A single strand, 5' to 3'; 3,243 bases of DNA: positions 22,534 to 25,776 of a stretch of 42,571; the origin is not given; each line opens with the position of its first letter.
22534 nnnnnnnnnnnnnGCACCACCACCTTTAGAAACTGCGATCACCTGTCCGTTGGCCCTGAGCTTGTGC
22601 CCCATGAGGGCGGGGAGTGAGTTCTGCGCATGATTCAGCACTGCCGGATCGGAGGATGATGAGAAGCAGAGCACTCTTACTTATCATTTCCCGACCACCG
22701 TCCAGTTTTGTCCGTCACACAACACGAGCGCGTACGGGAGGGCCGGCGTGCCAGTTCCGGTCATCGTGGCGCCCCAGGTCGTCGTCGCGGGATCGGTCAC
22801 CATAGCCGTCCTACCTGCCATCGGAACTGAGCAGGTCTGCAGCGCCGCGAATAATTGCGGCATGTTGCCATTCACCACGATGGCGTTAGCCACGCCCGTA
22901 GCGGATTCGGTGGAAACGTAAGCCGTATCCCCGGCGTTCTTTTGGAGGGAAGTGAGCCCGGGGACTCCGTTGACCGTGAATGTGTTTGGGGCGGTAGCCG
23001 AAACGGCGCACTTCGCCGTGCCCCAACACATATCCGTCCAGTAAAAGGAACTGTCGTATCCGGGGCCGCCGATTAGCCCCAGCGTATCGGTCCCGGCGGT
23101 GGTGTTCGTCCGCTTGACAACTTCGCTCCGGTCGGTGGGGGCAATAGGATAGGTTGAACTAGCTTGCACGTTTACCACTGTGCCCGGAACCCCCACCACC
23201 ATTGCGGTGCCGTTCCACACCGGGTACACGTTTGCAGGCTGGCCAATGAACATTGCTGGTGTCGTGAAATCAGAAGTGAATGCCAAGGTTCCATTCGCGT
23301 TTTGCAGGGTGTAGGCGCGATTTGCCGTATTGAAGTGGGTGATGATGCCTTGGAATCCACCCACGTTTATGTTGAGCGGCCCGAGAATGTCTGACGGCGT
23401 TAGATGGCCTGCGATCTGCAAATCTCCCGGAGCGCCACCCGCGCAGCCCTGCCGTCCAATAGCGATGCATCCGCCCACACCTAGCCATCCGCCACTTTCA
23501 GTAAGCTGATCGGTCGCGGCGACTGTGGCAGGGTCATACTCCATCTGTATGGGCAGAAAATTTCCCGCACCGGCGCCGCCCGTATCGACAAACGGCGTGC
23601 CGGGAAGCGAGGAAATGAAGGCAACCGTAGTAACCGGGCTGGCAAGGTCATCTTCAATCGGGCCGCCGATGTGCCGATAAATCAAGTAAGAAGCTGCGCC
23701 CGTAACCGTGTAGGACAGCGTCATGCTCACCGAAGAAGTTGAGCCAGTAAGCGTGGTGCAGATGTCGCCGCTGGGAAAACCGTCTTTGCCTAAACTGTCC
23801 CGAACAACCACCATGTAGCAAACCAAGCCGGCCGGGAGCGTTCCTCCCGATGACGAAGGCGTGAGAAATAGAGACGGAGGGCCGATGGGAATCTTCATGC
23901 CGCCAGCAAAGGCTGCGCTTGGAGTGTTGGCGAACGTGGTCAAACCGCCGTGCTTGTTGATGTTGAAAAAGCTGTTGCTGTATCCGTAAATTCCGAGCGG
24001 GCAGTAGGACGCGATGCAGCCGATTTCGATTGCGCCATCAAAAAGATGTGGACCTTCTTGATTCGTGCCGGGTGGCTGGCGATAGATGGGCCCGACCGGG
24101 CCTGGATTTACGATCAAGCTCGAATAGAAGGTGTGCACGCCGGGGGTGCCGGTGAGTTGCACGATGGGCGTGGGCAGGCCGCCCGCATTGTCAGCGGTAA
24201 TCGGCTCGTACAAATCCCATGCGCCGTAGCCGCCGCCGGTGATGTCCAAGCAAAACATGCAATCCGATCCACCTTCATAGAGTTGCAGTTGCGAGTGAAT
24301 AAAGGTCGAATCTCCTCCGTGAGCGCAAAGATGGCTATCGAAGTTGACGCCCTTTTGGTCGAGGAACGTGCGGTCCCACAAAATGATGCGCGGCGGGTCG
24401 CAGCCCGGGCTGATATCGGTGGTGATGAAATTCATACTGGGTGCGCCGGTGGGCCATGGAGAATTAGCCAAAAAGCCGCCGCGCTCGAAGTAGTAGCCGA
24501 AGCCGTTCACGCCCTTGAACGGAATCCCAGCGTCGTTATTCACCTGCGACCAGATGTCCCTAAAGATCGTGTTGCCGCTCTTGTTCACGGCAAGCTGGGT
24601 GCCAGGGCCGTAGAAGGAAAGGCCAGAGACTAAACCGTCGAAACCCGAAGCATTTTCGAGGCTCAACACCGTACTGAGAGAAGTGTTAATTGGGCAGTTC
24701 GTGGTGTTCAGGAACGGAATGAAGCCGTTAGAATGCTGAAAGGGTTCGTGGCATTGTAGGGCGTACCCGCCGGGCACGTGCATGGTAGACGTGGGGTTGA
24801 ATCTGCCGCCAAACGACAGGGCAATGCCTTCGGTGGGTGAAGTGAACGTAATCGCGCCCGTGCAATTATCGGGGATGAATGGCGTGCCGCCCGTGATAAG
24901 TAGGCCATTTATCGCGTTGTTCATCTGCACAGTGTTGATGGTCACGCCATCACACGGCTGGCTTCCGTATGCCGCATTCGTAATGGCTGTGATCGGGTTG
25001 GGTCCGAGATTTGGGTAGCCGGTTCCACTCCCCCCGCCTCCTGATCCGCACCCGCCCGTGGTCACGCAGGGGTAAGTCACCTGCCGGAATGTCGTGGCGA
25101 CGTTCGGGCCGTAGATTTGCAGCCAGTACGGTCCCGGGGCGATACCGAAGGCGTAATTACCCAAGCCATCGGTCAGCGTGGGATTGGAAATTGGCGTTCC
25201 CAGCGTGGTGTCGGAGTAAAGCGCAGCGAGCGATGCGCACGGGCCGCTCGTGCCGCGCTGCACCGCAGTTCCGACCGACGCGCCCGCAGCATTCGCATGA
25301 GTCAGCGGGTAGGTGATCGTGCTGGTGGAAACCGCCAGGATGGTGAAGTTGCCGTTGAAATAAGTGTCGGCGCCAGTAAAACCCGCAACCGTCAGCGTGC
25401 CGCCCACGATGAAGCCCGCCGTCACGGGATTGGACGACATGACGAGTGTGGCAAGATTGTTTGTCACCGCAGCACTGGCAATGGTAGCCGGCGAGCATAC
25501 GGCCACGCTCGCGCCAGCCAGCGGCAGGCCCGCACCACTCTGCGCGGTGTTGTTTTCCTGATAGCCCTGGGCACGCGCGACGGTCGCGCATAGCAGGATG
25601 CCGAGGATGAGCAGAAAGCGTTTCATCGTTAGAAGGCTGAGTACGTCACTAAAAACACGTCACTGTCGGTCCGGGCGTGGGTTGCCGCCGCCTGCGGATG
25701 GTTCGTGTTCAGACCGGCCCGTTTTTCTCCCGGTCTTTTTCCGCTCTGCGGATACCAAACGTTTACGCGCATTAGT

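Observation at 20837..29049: Compact leftward module: replication genes plus three large uncharacterised proteins, with no recognisable capsid, packaging or transfer genes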

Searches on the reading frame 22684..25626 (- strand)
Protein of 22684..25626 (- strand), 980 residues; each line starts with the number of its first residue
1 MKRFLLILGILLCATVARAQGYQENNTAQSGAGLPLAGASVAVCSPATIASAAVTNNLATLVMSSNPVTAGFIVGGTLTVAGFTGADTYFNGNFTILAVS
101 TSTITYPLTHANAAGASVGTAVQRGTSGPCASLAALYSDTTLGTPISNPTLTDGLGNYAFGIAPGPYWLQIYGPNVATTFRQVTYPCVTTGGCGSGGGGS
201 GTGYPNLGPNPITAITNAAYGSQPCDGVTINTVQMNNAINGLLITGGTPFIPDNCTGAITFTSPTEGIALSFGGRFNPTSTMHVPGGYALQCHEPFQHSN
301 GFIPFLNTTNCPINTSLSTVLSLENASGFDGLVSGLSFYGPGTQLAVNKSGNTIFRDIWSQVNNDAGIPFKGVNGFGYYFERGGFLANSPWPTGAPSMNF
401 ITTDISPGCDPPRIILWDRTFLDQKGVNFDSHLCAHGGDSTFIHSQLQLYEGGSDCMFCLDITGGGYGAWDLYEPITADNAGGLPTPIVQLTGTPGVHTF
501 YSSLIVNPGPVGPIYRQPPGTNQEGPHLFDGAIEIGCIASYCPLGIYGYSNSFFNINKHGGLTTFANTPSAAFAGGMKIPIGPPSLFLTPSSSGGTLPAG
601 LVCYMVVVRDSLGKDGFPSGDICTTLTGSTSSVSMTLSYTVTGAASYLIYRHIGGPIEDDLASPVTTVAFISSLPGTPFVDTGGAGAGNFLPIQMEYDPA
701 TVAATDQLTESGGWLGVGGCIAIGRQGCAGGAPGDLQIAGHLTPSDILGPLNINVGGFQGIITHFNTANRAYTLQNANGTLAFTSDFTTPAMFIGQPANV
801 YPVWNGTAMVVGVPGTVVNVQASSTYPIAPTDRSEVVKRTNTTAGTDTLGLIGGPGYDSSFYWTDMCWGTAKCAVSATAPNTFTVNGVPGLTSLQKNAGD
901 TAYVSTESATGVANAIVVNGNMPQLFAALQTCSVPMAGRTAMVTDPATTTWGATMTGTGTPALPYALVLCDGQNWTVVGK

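Call 5: search_protein_families(library=pfam, proteins=[window:22684-25626:-], max_evalue=0.1)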
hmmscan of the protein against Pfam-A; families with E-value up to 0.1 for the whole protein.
window:22684-25626:- (980 aa): 0 families

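Call 6: search_protein_families(library=phrogs, proteins=[window:22684-25626:-], max_evalue=0.1)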
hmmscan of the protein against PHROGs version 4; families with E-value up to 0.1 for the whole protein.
window:22684-25626:- (980 aa): 1 family
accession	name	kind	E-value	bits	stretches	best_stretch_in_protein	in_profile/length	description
phrog_529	-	tail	0.0091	14.8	1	48-113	282-349/1498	tail fiber protein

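Call 13: find_homologous_proteins(query=window:22684-25626:-)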
Query window:22684-25626:- (980 aa): 10 proteins with E <= 0.001 among 8000 candidates.
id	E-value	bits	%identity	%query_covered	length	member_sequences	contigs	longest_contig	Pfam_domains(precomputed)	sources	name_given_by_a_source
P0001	0.0e+0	2225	100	100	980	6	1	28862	-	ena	-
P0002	7.1e-247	840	55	74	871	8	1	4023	-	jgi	jgi:hypothetical protein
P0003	4.5e-246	838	55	74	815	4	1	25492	PF13620.13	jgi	jgi:hypothetical protein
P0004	8.7e-238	810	58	65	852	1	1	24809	PF13620.13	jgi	jgi:hypothetical protein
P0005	9.5e-191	654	51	65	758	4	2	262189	-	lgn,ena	-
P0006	1.9e-169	584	44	74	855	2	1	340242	PF13620.13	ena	-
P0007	8.4e-34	135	47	19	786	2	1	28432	-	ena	-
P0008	1.4e-27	114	40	22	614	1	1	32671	-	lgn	-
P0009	2.5e-26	110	43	18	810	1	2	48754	-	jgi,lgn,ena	jgi:hypothetical protein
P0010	9.1e-26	108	40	19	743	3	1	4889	-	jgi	-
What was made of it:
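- The N-terminal domain is of the CarboxypepD_reg type common in exported acidobacterial proteins (call 13).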

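Call 15: find_encoding_contigs(protein=P0005, flank=10000, max_places=2)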
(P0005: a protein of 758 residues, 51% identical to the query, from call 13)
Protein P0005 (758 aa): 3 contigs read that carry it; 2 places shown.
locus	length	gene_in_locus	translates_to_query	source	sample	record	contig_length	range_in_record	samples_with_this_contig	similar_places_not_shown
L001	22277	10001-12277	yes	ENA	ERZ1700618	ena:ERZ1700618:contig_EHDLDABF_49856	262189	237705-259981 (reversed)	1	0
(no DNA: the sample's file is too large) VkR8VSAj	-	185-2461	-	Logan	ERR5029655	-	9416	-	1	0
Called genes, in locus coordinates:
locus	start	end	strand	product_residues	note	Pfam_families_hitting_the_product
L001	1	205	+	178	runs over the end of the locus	-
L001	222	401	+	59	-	-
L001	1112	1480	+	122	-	-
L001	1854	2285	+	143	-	-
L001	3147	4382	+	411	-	-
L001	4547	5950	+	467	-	-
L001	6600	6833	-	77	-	-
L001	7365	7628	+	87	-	-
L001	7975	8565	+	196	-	-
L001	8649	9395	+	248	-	PF13248:Zn_ribbon_3 (weak)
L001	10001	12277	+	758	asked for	-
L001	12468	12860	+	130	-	-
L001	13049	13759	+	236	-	PF24175:SU10_adaptor (weak)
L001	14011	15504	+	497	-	-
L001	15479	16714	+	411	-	-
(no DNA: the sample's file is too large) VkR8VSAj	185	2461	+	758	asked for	-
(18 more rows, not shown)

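Call 16: find_encoding_contigs(protein=P0006, flank=10000, max_places=2)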
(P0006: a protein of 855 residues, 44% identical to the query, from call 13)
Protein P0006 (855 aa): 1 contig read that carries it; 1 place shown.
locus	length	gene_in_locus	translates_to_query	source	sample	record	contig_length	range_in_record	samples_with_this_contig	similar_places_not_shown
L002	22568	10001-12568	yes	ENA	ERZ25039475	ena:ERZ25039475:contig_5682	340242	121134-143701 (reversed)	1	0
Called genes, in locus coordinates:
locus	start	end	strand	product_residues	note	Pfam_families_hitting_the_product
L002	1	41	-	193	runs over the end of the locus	-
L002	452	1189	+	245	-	-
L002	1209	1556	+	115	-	-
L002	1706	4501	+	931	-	-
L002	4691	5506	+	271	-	-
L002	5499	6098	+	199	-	-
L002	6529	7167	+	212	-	-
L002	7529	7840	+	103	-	-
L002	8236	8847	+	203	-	-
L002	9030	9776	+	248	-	PF13248:Zn_ribbon_3 (weak)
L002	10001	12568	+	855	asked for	PF13620:CarboxypepD_reg (weak)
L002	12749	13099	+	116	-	-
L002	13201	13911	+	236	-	PF24175:SU10_adaptor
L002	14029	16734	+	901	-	-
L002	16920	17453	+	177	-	-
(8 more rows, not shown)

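Call 17: find_encoding_contigs(protein=P0003, flank=10000, max_places=2)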
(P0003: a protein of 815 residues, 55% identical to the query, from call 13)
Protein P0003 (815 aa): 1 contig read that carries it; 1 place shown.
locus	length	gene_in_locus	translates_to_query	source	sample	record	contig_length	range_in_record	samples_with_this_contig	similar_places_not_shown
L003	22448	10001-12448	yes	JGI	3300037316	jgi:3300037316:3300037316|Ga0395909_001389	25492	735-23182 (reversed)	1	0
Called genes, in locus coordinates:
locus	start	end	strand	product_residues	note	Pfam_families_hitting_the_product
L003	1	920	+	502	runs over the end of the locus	PF03237:Terminase_6N (weak), PF04466:Terminase_3 (weak)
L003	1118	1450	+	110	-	-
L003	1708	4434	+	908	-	-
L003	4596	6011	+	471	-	-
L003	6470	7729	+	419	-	-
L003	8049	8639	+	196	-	-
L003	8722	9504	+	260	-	PF13248:Zn_ribbon_3 (weak)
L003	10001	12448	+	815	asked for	PF13620:CarboxypepD_reg (faint)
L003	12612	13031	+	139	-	-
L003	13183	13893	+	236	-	PF24175:SU10_adaptor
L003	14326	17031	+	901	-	-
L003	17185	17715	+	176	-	-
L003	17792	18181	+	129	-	-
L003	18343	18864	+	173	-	-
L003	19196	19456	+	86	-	-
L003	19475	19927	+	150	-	PF01464:SLT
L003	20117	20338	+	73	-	-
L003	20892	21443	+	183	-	-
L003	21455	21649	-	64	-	-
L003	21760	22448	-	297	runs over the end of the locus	PF10411:DsbC_N, PF13462:Thioredoxin_4, PF01323:DSBA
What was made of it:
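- Closest known: Podophages with a SU10-type. Same: p980 homologues lie between the presumed capsid gene and the adaptor gene of three prophages (calls 15-17).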

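Call 50: predict_structure(alignment_id=A2)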
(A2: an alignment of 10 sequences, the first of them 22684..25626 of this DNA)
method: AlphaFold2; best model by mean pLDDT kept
length: 980 residues; sequences in the alignment: 10
mean_pLDDT: 36.2   pTM: 0.26
mean pLDDT of the five models: 36.2, 33.0, 31.0, 30.7, 29.4
residues with pLDDT >= 90: 0; 70-90: 39; 50-70: 133; < 50: 808
segments of 3 or more residues with pLDDT < 50: 1-3, 11-55, 58-78, 84-100, 107-236, 238-583, 692-880, 882-889, 907-910, 934-965
pLDDT, mean of each block of 10 residues (from residue 1): 53 34 25 31 39 47 39 44 48 43 50 31 31 34 33 33 41 36 34 30 24 27 34 46 38 39 34 31 26 27 27 26 30 31 25 26 27 24 27 25 26 27 28 31 29 27 29 29 30 31 28 28 30 25 23 23 22 24 51 67 72 55 70 67 67 66 57 64 62 36 28 29 29 26 31 26 26 26 25 25 25 24 26 27 33 31 28 34 48 53 51 53 54 45 35 33 52 56
secondary structure, 60 per line:
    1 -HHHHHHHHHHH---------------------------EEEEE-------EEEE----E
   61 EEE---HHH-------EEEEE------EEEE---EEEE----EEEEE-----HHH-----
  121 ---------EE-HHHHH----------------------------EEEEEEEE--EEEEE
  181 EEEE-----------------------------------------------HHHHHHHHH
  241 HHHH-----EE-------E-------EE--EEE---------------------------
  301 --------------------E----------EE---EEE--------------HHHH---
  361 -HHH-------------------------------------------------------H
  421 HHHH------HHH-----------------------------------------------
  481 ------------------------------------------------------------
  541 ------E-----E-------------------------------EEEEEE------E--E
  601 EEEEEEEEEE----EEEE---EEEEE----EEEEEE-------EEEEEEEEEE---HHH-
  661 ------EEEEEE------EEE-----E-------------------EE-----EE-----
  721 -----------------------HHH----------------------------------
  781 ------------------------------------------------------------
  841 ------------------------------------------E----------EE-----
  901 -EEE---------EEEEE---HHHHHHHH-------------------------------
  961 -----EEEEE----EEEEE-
elements in order (helices of 4 or more, strands of 3 or more residues): H2-12 E40-44 E52-55 E60-63 E77-81 E88-91 E95-98 E103-107 H133-137 E166-173 E176-184 H232-244 E271-273 E337-339 H354-357 H420-424 E585-590 E600-610 E615-618 E622-626 E631-636 E644-653 E667-672 E679-681 E902-904 E914-918 H922-929 E966-970 E975-979
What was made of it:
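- On Phage tail fibre / tailspike (for p980): The AF2 model was unusable (call 50)
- Checked: 'Beta-helix-like' could not be tested, because the AF2 model had a mean pLDDT of only 36 (call 50).
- Tried and rejected: AF2 on a 10-sequence alignment gave a mean pLDDT of 36 (call 50), so no fold search was run on it.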

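Call 52: search_solved_structures(query=A2, max_evalue=10)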
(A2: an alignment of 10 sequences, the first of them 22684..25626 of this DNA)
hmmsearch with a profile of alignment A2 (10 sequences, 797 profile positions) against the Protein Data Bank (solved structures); distinct sequences matched with E-value up to 10: 0.

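Call 54: find_encoding_contigs(protein=P0007, flank=10000, max_places=1)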
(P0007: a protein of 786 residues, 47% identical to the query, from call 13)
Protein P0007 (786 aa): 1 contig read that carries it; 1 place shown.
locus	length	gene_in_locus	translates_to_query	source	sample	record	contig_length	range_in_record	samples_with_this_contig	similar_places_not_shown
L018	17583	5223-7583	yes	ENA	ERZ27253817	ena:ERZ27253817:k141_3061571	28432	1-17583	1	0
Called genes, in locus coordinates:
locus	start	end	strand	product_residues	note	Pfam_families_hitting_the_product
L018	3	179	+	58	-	?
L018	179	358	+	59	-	-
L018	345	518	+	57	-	-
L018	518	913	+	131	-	-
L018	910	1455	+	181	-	-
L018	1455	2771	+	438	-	-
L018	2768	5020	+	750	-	-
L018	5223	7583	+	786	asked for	-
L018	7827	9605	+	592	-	-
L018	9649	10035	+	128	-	-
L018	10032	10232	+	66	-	-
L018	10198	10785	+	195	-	-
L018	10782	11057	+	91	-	-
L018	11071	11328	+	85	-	-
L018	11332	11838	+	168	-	PF01832:Glucosaminidase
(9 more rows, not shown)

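Call 55: find_encoding_contigs(protein=P0009, flank=10000, max_places=1)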
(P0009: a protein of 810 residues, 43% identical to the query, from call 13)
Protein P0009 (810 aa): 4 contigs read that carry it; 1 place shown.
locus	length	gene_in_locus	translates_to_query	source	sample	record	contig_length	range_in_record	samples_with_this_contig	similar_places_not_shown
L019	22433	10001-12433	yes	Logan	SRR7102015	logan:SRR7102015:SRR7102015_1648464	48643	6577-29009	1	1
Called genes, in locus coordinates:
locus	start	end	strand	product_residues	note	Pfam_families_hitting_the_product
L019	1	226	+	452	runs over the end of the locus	PF03167:UDG, PF01612:DNA_pol_A_exo1 (faint)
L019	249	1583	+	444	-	PF00476:DNA_pol_A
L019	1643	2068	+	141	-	-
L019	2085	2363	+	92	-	-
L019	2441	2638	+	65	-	-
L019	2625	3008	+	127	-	-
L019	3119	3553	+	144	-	PF08719:NADAR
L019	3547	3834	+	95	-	-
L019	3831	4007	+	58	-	-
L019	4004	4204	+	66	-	-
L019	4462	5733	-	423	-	PF02195:ParB_N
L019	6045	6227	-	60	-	-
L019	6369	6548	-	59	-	-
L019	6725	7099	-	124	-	-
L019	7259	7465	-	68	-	-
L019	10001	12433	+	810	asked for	-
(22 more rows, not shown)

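Call 61: find_related_loci(query=A2, collection=viral_contigs, flank=10000)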
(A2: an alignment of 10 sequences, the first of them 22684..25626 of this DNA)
Query A2 (980 aa) in viral_contigs; peptide patterns used: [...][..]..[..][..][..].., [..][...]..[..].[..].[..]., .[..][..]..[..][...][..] (x = any residue, [..] = any of these).
114 stretches matched a pattern; 26 encode a relative of the query (tblastn E <= 1e-3); 26 distinct loci.
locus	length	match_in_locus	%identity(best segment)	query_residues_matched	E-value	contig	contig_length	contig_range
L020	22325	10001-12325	54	114-847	0e+0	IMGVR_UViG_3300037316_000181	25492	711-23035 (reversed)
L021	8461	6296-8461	26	114-800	2e-34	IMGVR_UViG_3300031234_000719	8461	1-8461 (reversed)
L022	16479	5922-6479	43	1-174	2e-33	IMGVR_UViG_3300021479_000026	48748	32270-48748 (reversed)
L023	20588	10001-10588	41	1-183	8e-32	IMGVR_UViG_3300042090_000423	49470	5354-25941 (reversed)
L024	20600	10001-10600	45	1-188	1e-30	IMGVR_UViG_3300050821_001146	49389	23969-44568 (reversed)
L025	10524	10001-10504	42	4-158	8e-30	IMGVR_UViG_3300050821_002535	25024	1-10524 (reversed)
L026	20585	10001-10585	46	1-182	1e-29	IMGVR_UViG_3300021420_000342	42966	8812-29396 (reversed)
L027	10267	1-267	40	96-183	2e-13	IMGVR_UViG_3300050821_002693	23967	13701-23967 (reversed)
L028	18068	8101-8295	49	114-178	1e-11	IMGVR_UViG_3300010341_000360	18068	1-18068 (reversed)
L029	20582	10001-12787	49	114-652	2e-11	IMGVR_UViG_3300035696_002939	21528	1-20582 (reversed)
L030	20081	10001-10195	49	114-178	2e-11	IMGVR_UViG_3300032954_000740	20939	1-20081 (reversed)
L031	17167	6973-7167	48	114-178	3e-11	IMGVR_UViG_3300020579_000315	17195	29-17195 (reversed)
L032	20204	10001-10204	47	114-183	3e-11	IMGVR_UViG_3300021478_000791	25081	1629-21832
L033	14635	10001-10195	49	114-178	3e-11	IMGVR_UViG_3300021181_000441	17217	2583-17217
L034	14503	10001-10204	47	114-183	3e-11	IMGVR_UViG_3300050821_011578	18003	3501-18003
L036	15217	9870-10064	48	114-178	9e-11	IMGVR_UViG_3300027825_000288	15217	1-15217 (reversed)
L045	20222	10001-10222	39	111-183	6e-6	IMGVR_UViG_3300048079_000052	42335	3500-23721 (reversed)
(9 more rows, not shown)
